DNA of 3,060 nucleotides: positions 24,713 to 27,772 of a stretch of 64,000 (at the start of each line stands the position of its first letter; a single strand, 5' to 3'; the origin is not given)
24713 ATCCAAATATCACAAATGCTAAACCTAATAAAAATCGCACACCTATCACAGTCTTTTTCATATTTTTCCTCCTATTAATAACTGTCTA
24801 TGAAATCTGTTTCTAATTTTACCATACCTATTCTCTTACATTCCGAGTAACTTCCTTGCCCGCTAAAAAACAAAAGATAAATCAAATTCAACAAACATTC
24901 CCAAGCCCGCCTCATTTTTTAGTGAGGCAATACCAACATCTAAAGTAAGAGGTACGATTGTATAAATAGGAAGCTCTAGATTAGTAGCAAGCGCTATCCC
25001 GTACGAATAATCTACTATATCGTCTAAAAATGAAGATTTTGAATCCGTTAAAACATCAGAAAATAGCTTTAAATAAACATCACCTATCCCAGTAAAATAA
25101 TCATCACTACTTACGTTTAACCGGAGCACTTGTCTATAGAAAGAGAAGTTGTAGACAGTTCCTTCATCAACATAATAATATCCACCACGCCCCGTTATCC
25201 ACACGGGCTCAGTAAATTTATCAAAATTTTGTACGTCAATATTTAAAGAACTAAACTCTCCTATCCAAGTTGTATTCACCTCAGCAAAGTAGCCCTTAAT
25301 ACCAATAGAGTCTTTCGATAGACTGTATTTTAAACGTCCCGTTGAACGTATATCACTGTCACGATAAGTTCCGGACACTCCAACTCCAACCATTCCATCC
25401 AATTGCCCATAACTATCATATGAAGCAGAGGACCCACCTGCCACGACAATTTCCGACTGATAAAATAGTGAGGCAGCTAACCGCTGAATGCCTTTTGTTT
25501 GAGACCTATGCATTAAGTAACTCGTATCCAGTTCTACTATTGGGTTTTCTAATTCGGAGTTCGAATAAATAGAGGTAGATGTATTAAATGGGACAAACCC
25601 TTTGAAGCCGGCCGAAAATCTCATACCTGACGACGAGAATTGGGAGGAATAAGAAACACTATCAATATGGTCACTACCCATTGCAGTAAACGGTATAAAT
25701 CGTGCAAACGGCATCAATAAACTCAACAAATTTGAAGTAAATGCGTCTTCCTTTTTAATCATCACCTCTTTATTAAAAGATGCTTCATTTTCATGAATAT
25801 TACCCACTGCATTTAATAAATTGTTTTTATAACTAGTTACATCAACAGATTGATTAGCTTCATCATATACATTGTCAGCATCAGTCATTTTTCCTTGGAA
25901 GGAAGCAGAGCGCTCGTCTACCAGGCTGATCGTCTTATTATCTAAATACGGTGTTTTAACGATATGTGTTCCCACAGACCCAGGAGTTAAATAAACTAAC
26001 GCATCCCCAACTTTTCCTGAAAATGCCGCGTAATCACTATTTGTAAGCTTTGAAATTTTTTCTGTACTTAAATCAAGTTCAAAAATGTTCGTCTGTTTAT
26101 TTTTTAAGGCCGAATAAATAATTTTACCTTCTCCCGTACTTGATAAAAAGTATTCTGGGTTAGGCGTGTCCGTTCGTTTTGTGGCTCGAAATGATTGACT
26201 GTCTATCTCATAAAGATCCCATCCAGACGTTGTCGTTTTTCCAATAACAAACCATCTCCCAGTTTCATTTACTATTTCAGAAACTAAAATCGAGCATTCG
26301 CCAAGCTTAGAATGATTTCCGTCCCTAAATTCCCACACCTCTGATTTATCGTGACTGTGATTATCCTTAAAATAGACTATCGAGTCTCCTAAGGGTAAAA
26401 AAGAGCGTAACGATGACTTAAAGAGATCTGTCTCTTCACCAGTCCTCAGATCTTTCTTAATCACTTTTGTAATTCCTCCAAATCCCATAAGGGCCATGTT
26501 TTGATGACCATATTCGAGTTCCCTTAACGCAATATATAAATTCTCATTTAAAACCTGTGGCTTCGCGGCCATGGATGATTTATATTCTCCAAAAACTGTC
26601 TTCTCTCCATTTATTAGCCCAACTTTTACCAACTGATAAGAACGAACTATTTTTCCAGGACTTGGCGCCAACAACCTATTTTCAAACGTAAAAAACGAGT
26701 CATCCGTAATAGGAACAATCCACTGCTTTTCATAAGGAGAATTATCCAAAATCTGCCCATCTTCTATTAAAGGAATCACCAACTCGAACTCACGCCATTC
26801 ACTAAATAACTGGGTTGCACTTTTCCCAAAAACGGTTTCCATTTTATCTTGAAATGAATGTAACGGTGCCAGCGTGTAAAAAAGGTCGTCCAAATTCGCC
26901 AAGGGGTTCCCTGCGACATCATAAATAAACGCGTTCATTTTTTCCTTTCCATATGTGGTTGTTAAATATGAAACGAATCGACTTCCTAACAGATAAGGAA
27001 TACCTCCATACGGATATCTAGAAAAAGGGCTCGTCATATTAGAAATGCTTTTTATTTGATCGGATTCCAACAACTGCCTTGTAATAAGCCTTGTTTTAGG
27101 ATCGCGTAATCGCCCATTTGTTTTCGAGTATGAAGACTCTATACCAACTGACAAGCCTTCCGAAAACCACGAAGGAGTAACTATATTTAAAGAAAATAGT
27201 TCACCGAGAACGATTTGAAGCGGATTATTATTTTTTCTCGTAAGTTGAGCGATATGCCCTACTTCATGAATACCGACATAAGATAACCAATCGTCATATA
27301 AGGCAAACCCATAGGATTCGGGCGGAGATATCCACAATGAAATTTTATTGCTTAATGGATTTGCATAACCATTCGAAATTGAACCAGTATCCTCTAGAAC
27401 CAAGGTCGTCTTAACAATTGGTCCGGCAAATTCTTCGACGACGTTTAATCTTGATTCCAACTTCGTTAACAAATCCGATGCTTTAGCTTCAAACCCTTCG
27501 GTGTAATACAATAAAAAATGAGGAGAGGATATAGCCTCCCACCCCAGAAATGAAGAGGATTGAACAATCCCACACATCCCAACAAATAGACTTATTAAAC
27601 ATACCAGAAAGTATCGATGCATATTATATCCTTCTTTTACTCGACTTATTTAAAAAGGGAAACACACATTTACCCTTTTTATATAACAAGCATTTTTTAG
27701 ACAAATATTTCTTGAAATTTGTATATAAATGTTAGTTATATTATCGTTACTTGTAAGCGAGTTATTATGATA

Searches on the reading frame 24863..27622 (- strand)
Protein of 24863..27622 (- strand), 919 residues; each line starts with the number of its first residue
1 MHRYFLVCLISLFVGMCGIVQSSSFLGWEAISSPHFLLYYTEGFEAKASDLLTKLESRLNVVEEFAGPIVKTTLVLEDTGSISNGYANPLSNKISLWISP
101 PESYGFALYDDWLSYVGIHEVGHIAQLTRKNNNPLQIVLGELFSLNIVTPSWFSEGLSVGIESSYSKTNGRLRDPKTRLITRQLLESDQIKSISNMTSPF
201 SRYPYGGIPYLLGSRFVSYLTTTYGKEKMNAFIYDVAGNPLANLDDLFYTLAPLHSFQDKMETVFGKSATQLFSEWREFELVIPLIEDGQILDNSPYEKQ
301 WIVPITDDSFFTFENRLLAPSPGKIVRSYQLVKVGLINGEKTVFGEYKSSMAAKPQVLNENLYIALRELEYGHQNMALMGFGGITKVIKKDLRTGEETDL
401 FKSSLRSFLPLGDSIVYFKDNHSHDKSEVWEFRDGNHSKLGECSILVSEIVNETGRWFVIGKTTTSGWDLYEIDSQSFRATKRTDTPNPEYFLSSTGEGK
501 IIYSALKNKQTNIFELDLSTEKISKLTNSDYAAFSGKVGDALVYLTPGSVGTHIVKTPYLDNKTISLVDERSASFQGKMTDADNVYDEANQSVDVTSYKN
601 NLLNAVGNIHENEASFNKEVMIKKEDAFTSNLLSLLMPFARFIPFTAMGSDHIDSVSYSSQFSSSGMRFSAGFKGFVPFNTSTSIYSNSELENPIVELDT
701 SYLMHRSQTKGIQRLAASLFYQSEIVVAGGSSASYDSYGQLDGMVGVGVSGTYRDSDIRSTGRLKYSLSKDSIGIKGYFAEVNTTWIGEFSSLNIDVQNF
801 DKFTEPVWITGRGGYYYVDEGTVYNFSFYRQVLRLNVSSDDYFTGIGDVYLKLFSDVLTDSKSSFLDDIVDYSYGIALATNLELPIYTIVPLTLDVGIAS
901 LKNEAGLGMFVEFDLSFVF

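Call 30: search_protein_families(library=pfam, proteins=[window:24863-27622:-], max_evalue=0.00001)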
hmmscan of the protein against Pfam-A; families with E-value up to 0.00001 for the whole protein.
window:24863-27622:- (919 aa): 0 families

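Call 65: search_protein_families(library=pfam, proteins=[window:24863-27622:-], max_evalue=0.001)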
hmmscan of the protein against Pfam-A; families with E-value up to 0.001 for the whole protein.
window:24863-27622:- (919 aa): 1 family
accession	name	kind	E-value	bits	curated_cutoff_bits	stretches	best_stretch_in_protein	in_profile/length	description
PF13485.12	Peptidase_MA_2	-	0.00025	21.4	32.4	1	148-236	89-170/201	Peptidase MA superfamily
